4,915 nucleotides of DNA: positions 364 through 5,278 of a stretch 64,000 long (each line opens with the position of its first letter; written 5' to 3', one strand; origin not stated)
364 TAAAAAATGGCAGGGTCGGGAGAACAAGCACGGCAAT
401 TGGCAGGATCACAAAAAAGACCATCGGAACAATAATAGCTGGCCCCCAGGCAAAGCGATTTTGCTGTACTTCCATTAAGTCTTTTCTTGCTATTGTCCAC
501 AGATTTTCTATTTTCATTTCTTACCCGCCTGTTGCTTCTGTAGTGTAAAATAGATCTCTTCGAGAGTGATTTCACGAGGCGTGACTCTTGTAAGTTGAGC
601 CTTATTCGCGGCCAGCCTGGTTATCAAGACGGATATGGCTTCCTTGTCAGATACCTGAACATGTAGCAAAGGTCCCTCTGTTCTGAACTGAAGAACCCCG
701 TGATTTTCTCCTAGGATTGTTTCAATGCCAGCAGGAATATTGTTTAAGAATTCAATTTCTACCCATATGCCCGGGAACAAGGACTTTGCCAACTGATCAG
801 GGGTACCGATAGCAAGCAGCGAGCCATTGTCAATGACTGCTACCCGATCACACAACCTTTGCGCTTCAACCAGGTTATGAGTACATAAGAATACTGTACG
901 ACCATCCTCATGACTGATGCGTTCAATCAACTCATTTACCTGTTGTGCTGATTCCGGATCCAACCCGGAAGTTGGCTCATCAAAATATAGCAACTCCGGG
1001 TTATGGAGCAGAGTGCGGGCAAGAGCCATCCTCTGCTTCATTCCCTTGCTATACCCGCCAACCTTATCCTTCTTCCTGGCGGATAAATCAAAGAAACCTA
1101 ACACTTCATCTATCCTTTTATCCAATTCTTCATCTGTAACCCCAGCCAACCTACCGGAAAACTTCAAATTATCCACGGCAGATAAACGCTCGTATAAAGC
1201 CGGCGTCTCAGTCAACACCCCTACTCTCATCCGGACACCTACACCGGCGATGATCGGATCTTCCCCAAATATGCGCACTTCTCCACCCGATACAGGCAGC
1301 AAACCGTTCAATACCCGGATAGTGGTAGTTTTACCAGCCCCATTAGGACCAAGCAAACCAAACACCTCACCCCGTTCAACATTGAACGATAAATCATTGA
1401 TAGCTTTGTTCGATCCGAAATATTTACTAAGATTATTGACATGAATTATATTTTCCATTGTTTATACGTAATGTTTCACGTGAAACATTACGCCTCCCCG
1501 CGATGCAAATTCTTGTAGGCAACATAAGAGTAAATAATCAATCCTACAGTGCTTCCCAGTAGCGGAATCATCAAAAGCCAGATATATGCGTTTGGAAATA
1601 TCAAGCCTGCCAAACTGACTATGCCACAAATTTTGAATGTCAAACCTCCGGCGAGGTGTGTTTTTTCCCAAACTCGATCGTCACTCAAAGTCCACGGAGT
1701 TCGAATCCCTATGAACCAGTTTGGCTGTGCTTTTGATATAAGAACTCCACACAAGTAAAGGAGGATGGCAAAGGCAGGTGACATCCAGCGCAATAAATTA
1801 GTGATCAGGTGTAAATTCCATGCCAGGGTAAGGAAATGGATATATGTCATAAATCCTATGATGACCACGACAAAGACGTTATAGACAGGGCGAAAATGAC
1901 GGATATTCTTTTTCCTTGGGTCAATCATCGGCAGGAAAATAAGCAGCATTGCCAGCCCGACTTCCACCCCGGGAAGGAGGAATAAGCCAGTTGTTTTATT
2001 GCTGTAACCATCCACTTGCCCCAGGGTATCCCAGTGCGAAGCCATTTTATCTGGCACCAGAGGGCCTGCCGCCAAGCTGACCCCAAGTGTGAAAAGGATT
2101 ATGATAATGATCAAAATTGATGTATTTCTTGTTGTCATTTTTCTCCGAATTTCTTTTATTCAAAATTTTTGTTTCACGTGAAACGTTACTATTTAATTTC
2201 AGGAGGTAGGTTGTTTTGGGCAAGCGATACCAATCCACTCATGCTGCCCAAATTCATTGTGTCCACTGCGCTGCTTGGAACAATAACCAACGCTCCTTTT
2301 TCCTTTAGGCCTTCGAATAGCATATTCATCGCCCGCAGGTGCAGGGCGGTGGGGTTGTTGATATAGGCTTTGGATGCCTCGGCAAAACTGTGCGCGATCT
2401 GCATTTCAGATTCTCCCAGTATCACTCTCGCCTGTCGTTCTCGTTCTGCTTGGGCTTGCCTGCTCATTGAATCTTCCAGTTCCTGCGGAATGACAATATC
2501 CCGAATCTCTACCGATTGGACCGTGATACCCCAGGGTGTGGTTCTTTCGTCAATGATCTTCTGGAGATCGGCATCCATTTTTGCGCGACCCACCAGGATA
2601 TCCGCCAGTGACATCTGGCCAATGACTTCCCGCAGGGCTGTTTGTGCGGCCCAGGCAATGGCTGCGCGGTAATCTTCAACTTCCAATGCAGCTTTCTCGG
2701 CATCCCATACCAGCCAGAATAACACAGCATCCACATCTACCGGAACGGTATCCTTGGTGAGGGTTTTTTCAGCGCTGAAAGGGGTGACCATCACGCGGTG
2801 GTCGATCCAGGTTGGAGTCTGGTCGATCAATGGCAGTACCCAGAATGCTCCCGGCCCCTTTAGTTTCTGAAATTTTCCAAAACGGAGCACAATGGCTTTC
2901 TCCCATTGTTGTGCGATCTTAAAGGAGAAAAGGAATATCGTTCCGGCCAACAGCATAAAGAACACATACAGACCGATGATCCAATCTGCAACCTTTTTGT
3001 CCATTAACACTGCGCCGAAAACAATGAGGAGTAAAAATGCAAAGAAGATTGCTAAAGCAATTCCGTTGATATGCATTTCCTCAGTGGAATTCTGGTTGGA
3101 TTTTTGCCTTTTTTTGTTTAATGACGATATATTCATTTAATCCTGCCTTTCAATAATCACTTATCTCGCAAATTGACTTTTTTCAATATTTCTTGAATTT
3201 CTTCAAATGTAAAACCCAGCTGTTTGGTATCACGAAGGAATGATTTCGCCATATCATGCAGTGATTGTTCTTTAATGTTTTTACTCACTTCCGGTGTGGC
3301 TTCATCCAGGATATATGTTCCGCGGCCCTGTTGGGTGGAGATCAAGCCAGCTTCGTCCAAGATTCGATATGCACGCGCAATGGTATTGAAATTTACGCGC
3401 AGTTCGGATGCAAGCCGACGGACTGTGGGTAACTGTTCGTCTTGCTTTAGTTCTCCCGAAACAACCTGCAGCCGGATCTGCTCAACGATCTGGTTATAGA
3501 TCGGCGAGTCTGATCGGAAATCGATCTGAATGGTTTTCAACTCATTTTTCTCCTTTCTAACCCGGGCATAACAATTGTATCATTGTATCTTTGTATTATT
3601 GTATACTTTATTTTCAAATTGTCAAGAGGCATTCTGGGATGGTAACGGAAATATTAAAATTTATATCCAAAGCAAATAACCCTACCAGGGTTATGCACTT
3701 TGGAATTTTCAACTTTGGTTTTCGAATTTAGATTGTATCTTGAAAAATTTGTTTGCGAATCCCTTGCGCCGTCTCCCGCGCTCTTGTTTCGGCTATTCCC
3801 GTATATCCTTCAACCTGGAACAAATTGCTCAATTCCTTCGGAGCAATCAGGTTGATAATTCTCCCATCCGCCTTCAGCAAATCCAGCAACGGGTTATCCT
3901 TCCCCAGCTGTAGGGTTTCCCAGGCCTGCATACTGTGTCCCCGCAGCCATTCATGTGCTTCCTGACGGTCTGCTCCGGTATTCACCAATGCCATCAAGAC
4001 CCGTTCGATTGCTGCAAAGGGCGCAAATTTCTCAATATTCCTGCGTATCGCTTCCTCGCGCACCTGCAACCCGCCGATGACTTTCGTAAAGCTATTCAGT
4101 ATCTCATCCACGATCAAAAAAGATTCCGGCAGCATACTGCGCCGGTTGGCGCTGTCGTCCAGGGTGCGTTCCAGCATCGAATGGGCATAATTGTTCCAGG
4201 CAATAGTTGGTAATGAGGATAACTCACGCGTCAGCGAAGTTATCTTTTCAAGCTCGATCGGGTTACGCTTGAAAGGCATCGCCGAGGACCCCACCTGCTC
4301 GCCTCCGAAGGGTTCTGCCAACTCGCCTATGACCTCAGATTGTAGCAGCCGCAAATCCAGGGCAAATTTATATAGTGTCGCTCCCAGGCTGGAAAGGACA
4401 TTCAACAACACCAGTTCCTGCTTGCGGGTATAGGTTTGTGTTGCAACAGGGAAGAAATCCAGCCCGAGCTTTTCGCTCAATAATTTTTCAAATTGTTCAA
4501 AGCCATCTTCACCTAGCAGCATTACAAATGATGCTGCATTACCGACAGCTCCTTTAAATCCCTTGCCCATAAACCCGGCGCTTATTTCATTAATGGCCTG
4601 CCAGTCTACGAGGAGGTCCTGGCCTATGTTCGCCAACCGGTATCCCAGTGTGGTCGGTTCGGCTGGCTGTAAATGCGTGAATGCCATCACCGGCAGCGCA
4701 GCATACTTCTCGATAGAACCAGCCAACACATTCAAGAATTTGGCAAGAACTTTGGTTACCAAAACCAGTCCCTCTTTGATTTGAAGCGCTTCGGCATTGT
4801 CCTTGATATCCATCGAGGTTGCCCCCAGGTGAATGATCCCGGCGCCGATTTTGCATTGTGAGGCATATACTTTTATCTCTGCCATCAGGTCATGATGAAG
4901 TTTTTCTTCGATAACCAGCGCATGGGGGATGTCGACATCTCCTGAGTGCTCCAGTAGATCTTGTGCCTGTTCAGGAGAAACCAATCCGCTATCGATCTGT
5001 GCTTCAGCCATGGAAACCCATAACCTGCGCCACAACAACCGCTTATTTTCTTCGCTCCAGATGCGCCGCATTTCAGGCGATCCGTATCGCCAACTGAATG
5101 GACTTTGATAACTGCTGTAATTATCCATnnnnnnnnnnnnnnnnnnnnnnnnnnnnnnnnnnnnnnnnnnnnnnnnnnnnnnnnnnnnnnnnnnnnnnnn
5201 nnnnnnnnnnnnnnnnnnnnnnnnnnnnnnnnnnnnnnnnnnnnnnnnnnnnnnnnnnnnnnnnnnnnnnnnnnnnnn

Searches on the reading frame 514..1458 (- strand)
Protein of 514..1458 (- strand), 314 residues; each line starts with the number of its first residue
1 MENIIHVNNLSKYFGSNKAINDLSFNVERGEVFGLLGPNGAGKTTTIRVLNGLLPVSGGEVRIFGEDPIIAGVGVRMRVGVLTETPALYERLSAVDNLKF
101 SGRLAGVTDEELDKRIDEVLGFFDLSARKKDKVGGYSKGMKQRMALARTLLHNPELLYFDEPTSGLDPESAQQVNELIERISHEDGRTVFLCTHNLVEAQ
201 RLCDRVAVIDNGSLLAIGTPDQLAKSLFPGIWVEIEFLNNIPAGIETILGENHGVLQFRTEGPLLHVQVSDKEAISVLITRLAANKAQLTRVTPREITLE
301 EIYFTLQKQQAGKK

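Call 52: search_protein_families(library=pfam, proteins=[window:514-1458:-], max_evalue=0.00001)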
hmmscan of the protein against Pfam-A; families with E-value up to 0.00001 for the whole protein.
window:514-1458:- (314 aa): 2 families
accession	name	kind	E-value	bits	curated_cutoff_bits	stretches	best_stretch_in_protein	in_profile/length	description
PF00005.33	ABC_tran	-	4.3e-28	99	25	1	21-164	2-137/137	ABC transporter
PF13304.12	AAA_21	-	1.2e-13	52.2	27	1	90-197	191-301/304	AAA domain, putative AbiEii toxin, Type IV TA system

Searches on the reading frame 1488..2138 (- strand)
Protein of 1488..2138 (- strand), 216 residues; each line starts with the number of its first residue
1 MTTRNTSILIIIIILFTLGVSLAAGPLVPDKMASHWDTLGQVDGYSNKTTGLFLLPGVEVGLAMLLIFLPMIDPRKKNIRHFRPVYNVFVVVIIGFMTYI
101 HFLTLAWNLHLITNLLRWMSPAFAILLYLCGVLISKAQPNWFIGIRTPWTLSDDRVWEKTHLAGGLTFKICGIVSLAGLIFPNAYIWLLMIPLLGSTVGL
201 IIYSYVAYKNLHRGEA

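Call 52: search_protein_families(library=pfam, proteins=[window:1488-2138:-], max_evalue=0.00001)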
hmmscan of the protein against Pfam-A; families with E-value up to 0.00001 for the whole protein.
window:1488-2138:- (216 aa): 2 families
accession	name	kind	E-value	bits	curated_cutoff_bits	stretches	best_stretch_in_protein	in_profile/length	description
PF13630.11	SdpI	-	6.6e-17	61.9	28.2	1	136-204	1-71/71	SdpI/YfhL protein family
PF07853.16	DUF1648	-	7.6e-14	51.5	28.7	1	12-58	1-47/49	Domain of unknown function (DUF1648)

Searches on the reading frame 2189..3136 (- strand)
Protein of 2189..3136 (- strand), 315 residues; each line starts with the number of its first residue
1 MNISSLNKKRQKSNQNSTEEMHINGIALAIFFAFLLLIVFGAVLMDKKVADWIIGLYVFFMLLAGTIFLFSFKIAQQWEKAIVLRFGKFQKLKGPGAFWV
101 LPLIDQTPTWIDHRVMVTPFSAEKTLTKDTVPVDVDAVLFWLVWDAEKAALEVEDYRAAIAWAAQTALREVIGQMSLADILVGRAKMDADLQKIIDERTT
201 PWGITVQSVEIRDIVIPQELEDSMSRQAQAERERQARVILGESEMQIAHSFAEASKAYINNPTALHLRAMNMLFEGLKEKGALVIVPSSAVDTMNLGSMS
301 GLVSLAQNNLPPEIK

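Call 52: search_protein_families(library=pfam, proteins=[window:2189-3136:-], max_evalue=0.00001)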
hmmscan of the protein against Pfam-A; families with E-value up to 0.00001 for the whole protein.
window:2189-3136:- (315 aa): 1 family
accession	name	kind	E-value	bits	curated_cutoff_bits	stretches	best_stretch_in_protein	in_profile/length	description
PF01145.31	Band_7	-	1.8e-38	132.8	23.6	1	74-244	2-175/176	SPFH domain / Band 7 family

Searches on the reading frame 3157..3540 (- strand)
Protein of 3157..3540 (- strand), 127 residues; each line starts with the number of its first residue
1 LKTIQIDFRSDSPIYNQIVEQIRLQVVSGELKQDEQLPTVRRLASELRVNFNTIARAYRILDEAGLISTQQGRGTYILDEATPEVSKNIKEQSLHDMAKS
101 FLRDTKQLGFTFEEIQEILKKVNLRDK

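Call 52: search_protein_families(library=pfam, proteins=[window:3157-3540:-], max_evalue=0.00001)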
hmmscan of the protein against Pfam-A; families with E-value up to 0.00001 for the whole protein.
window:3157-3540:- (127 aa): 1 family
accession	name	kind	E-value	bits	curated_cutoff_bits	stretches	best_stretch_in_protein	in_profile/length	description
PF00392.27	GntR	-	5.1e-16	58.5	27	1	15-77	2-64/64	Bacterial regulatory proteins, gntR family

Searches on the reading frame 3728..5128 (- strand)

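Call 52: search_protein_families(library=pfam, proteins=[window:3728-5128:-], max_evalue=0.00001)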
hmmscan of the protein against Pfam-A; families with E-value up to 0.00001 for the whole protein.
window:3728-5128:- (466 aa): 2 families
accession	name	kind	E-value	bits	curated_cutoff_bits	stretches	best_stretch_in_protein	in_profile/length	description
PF00206.25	Lyase_1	-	5.4e-26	92.2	27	1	95-299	101-306/312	Lyase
PF10397.14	ADSL_C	-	1.8e-17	63.8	32.7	1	371-448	2-74/79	Adenylosuccinate lyase C-terminus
